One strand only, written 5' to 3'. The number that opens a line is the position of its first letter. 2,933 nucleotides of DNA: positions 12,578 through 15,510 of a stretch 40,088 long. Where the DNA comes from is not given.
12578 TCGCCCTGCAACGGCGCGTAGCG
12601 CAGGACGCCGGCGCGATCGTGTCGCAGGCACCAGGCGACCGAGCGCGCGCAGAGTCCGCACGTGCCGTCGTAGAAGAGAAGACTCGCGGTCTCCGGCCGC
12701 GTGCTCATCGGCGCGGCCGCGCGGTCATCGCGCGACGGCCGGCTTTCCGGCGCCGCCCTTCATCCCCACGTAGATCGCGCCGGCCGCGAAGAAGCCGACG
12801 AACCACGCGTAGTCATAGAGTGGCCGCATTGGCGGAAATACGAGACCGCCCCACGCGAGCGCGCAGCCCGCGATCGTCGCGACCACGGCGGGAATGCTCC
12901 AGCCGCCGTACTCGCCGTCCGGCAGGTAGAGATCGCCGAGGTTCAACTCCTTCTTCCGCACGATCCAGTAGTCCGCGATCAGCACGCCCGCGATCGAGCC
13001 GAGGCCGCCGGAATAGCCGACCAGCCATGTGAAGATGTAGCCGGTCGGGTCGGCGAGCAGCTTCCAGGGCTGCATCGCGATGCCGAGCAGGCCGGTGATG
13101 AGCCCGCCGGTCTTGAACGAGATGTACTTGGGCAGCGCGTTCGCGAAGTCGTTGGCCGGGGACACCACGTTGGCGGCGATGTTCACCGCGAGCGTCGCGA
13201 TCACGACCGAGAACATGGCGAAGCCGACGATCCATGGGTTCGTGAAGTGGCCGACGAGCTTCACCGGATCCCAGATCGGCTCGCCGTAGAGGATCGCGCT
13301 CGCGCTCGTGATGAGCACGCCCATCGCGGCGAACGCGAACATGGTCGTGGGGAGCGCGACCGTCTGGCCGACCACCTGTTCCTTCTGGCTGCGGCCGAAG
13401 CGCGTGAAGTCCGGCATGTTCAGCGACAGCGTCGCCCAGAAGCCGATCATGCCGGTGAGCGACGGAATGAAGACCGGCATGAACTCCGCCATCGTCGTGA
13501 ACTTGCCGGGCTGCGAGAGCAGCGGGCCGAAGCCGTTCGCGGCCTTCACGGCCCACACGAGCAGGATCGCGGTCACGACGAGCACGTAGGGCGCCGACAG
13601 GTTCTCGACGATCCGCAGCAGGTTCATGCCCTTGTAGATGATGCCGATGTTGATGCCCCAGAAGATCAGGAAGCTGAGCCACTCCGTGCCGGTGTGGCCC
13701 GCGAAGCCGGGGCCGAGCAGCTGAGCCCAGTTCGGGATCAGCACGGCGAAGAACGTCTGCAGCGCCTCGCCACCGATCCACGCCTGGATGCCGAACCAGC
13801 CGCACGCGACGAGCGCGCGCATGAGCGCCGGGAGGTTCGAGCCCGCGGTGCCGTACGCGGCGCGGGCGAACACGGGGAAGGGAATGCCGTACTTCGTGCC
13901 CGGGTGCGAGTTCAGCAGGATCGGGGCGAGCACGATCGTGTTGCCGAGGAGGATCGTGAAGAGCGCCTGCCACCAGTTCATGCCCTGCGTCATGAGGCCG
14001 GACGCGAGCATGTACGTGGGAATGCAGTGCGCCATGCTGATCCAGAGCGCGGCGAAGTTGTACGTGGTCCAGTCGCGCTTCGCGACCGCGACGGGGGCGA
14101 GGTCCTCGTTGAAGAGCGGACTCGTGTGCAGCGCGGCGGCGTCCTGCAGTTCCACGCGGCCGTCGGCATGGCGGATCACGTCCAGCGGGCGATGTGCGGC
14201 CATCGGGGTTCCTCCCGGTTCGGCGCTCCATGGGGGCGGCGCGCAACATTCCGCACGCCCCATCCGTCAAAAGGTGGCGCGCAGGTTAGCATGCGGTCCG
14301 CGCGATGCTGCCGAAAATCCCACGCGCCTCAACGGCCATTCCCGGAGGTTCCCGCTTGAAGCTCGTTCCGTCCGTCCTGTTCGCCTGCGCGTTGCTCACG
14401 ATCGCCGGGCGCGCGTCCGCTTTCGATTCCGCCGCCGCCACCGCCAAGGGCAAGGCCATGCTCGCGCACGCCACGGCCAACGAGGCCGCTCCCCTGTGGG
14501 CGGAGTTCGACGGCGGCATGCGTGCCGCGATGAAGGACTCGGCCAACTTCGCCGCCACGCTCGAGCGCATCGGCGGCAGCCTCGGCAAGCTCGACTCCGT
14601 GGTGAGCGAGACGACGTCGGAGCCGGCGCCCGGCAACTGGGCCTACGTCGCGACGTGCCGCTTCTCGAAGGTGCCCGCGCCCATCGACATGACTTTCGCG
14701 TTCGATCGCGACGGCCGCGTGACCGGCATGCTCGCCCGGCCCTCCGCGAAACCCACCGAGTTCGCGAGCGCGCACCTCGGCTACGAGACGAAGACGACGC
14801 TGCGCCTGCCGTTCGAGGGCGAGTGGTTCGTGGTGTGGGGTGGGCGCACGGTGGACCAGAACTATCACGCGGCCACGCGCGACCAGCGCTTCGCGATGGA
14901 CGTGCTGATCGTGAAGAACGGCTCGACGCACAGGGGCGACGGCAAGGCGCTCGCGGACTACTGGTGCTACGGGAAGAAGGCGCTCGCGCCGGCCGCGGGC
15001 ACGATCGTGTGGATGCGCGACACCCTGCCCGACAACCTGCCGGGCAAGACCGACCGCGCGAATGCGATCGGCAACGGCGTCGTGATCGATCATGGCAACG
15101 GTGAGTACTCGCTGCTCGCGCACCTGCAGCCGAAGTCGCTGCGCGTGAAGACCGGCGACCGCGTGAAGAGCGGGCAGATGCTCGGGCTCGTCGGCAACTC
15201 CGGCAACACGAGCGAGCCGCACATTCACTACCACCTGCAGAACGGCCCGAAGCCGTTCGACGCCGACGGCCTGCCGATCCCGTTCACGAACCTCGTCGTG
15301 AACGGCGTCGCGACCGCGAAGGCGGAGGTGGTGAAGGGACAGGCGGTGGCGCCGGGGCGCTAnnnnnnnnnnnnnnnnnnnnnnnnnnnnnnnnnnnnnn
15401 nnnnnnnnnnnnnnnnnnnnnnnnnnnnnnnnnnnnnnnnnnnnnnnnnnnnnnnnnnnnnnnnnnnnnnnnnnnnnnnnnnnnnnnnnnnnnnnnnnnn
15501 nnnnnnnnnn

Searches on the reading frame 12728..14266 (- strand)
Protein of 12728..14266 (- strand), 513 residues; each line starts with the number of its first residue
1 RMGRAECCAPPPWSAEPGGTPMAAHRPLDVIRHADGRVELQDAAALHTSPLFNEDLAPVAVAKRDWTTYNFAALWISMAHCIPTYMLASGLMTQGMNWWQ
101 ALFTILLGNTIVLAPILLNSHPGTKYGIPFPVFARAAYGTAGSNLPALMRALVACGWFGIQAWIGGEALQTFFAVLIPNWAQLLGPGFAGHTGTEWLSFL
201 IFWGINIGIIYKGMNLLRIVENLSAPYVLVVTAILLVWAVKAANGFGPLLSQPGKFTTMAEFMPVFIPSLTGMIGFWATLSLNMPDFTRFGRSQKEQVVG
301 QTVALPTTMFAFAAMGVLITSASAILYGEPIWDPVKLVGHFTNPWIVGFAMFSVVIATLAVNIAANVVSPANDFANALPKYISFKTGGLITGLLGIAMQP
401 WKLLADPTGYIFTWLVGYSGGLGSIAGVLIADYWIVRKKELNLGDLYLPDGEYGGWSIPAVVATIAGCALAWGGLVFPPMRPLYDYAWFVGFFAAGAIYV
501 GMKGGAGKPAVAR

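Call 14: search_protein_families(library=pfam, proteins=[window:12728-14266:-], max_evalue=0.001)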
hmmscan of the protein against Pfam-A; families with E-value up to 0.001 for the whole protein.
window:12728-14266:- (513 aa): 1 family
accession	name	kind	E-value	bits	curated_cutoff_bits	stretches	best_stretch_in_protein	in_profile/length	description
PF02133.21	Transp_cyt_pur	-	1.2e-121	407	23.5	1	58-491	1-440/440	Permease for cytosine/purines, uracil, thiamine, allantoin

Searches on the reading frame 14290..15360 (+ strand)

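Call 14: search_protein_families(library=pfam, proteins=[window:14290-15360:+], max_evalue=0.001)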
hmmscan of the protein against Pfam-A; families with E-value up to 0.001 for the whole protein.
window:14290-15360:+ (357 aa): 1 family
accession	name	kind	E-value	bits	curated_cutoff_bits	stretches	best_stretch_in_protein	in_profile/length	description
PF01551.29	Peptidase_M23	-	4.2e-17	62.6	28.7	1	228-324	13-95/96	Peptidase family M23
